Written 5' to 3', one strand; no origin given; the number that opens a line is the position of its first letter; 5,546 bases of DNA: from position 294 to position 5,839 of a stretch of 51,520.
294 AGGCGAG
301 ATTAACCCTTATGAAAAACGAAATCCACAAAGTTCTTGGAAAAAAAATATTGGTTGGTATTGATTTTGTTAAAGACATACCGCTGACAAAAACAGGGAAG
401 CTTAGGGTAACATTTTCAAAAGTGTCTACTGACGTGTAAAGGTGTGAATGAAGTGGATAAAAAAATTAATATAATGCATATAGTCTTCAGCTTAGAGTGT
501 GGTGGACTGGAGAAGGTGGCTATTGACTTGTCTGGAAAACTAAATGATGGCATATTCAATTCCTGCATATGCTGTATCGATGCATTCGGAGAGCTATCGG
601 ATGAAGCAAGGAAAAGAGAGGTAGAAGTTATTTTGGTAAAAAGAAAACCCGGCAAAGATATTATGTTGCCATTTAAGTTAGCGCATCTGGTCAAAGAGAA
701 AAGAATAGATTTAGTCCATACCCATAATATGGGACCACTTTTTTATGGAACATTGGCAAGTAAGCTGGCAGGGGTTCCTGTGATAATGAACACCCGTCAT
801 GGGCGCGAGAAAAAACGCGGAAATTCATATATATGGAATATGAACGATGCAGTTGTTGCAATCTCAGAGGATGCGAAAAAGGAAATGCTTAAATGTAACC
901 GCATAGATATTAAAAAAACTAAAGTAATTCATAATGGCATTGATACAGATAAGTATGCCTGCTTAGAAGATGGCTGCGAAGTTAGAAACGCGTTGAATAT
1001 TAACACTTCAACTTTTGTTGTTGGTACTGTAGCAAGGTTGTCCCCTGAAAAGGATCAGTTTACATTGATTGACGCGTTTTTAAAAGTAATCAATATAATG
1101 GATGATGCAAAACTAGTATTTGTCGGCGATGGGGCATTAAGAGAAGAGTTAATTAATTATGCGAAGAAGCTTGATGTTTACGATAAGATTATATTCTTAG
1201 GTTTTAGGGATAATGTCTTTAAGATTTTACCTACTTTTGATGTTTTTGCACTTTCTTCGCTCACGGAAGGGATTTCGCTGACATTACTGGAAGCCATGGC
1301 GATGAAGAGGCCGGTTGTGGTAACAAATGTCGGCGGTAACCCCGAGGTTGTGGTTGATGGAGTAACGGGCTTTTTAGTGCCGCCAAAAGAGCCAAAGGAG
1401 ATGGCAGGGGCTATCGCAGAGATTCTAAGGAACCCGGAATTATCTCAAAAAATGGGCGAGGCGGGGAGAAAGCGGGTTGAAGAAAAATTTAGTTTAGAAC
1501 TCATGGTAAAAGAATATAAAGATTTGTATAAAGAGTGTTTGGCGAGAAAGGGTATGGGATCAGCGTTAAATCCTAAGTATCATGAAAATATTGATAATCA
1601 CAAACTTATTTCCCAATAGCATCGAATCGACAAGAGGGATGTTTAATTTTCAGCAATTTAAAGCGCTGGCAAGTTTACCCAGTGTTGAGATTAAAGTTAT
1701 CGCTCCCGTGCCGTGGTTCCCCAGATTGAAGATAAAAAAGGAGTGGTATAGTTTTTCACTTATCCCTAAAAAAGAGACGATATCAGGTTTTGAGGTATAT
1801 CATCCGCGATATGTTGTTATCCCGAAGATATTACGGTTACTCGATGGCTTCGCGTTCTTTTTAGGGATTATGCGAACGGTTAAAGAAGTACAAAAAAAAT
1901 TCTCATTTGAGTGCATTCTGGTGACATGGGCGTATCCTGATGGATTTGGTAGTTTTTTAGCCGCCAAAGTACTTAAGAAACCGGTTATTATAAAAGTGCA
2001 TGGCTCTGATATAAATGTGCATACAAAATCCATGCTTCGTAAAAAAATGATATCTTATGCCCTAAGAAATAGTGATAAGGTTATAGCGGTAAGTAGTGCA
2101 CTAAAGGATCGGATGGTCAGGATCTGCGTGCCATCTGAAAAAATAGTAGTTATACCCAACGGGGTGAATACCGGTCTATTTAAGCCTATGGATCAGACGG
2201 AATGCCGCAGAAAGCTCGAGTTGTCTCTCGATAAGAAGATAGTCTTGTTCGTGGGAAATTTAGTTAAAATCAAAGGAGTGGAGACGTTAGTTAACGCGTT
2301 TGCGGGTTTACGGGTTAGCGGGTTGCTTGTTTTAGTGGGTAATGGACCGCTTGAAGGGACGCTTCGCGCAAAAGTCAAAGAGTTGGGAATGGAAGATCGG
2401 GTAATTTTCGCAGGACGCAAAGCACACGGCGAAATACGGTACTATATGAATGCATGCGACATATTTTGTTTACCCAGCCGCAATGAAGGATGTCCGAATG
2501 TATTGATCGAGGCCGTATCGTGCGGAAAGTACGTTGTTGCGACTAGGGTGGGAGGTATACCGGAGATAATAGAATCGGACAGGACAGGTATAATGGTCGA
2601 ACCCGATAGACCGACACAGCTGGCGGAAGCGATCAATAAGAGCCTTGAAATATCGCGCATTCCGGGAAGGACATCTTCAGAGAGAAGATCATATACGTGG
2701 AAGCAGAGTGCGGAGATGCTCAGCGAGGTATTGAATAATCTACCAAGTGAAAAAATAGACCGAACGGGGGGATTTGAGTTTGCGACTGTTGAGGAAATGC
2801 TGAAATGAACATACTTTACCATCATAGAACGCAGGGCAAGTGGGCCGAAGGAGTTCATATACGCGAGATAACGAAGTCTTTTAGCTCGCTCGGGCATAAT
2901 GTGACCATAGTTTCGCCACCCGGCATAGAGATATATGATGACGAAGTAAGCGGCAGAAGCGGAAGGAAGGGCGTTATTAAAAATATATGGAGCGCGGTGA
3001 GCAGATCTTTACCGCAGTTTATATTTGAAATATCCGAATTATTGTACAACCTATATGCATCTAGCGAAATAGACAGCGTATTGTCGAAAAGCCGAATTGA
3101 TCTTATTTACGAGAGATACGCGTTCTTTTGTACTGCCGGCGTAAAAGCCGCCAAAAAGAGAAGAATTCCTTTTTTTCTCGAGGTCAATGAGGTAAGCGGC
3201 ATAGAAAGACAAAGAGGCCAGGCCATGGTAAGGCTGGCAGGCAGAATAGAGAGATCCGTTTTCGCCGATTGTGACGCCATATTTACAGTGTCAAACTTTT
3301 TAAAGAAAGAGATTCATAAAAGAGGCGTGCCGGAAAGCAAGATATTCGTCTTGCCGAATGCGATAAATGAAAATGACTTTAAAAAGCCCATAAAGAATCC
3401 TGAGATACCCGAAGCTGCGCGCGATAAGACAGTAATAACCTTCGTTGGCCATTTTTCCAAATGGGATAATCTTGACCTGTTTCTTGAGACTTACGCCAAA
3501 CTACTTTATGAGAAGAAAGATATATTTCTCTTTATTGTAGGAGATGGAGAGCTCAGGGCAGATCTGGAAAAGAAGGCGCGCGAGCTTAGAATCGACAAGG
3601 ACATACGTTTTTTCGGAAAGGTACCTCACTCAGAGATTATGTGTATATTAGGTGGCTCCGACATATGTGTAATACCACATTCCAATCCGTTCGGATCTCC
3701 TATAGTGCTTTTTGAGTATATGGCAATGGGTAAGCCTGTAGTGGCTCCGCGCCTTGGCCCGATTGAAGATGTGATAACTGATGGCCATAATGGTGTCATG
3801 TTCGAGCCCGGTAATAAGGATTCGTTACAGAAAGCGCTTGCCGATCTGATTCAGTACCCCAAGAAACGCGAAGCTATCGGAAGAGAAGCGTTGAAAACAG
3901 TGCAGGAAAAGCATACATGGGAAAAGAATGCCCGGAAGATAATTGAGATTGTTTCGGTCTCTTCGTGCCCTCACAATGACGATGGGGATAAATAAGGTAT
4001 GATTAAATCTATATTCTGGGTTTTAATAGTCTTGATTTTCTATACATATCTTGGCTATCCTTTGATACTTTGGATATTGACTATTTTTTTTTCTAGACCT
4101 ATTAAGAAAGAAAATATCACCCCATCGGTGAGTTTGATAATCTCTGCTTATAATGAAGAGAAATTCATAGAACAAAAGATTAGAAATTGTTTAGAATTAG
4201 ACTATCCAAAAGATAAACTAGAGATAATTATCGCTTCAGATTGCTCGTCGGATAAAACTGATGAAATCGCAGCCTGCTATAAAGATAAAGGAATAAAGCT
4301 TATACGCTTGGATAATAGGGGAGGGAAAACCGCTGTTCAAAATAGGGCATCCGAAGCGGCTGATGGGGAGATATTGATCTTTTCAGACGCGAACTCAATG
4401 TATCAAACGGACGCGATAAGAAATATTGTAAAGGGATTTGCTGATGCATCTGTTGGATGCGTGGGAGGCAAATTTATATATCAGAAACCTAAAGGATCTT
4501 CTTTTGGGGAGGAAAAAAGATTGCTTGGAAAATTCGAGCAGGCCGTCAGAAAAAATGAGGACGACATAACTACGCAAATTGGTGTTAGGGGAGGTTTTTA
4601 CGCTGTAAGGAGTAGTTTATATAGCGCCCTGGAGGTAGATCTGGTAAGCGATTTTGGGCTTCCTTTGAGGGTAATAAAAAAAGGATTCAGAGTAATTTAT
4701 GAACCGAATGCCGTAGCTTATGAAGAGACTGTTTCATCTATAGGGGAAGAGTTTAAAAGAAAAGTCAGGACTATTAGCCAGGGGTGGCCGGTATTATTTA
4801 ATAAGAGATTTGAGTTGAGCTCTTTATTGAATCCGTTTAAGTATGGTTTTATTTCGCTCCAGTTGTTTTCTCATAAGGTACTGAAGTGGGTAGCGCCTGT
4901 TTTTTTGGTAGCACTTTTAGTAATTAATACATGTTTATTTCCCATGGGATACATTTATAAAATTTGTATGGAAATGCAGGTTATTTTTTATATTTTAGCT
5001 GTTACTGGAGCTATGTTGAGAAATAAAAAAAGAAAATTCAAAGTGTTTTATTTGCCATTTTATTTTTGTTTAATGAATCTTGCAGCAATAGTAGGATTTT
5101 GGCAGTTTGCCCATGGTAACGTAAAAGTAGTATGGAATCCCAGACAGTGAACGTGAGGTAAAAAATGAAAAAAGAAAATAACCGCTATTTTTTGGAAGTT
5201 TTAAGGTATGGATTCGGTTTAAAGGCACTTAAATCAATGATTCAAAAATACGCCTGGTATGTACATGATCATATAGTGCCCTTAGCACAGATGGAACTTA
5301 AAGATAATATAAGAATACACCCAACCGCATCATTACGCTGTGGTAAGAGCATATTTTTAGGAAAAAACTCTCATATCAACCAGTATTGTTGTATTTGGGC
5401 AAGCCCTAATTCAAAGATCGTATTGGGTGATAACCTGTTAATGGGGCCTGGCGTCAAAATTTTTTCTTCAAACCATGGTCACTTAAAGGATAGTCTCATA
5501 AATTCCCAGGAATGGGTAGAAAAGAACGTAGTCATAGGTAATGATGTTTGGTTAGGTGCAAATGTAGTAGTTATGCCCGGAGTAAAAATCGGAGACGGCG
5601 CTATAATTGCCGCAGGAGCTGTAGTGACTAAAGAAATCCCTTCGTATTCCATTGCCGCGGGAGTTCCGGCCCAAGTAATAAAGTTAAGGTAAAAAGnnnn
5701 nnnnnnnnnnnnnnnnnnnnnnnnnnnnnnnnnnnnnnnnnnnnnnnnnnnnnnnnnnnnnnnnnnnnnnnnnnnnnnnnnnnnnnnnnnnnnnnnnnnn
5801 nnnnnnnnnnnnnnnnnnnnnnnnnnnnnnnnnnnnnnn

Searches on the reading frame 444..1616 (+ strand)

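Call 30: search_protein_families(library=pfam, proteins=[window:444-1616:+], max_evalue=0.001)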
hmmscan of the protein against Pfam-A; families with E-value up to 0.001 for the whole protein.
window:444-1616:+ (391 aa): 6 families
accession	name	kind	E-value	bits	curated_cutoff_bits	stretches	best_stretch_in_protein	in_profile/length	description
PF00534.26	Glycos_transf_1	-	7.3e-42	143.2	26.4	1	180-344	5-172/172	Glycosyl transferases group 1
PF13692.12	Glyco_trans_1_4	-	1e-36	126.8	27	1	191-330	2-142/142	Glycosyl transferases group 1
PF13439.12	Glyco_transf_4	-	7.2e-20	72.1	28.5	1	20-170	2-170/170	Glycosyltransferase Family 4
PF13579.12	Glyco_trans_4_4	-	8.1e-10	39.7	29.7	1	52-165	32-158/158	Glycosyl transferase 4-like domain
PF13477.12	Glyco_trans_4_2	-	7.8e-07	29.8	23.4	1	53-120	38-108/139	Glycosyl transferase 4-like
PF13524.12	Glyco_trans_1_2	-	2.1e-05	25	25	1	274-352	60-136/144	Glycosyl transferase-like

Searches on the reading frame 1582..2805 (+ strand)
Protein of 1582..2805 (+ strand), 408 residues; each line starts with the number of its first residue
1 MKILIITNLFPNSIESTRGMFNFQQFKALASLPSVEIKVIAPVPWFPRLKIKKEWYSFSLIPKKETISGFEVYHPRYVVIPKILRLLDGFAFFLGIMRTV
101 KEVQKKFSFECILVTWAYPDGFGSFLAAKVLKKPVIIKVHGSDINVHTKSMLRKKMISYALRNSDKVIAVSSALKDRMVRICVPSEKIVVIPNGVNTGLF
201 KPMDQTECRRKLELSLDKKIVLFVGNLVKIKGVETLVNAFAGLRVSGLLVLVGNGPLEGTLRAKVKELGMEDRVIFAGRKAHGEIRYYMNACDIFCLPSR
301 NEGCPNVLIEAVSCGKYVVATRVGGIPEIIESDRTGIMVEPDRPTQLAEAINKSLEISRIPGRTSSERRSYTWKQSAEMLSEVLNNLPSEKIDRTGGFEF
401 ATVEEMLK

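Call 30: search_protein_families(library=pfam, proteins=[window:1582-2805:+], max_evalue=0.001)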
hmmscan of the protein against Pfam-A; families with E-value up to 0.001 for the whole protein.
window:1582-2805:+ (408 aa): 6 families
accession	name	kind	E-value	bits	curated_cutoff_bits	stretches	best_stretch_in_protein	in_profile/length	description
PF00534.26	Glycos_transf_1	-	9.4e-39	133.1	26.4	1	205-358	2-159/172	Glycosyl transferases group 1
PF13692.12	Glyco_trans_1_4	-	6.4e-36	124.2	27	1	219-355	2-140/142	Glycosyl transferases group 1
PF13439.12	Glyco_transf_4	-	8.5e-17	62.1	28.5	1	72-197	40-168/170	Glycosyltransferase Family 4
PF13579.12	Glyco_trans_4_4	-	8.3e-10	39.7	29.7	1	84-194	51-158/158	Glycosyl transferase 4-like domain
PF13477.12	Glyco_trans_4_2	-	1.1e-07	32.5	23.4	1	94-171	61-139/139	Glycosyl transferase 4-like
PF20706.3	GT4-conflict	-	0.00016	21.2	26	1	161-333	144-323/385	Family 4 Glycosyltransferase in conflict systems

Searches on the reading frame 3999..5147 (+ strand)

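Call 30: search_protein_families(library=pfam, proteins=[window:3999-5147:+], max_evalue=0.001)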
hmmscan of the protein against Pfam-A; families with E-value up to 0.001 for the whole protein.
window:3999-5147:+ (383 aa): 4 families
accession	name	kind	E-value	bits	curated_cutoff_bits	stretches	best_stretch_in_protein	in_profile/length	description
PF00535.33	Glycos_transf_2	-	2.6e-24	86.5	23.3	1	45-196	1-153/168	Glycosyl transferase family 2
PF13641.12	Glyco_tranf_2_3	-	5.1e-14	53.3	27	1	42-257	1-226/230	Glycosyltransferase like family 2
PF10111.15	Glyco_tranf_2_2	-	7.4e-06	26.1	27.3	1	45-145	1-104/276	Glycosyltransferase like family 2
PF13506.12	Glyco_transf_21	-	7.5e-05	22.7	21.7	1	110-184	18-84/174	Glycosyl transferase family 21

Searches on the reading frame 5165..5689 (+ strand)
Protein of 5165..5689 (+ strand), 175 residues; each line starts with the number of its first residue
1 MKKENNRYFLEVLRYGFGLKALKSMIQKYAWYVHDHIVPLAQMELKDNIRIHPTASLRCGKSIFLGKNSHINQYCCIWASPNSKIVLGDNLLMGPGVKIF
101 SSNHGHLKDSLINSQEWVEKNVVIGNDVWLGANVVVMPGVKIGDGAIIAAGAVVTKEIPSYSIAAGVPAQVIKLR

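Call 30: search_protein_families(library=pfam, proteins=[window:5165-5689:+], max_evalue=0.001)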
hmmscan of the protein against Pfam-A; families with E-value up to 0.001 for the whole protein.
window:5165-5689:+ (175 aa): 3 families
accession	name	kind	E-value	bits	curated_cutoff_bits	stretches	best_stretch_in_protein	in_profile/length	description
PF00132.30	Hexapep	-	7.6e-15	54.3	27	1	121-156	1-36/36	Bacterial transferase hexapeptide (six repeats)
PF14602.12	Hexapep_2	-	2.3e-09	37.2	27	1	122-156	2-34/34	Hexapeptide repeat of succinyl-transferase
PF25084.1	LbH_EIF2B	-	1.8e-05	25.1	54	1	56-157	15-102/105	EIF2B subunit epsilon LbH domain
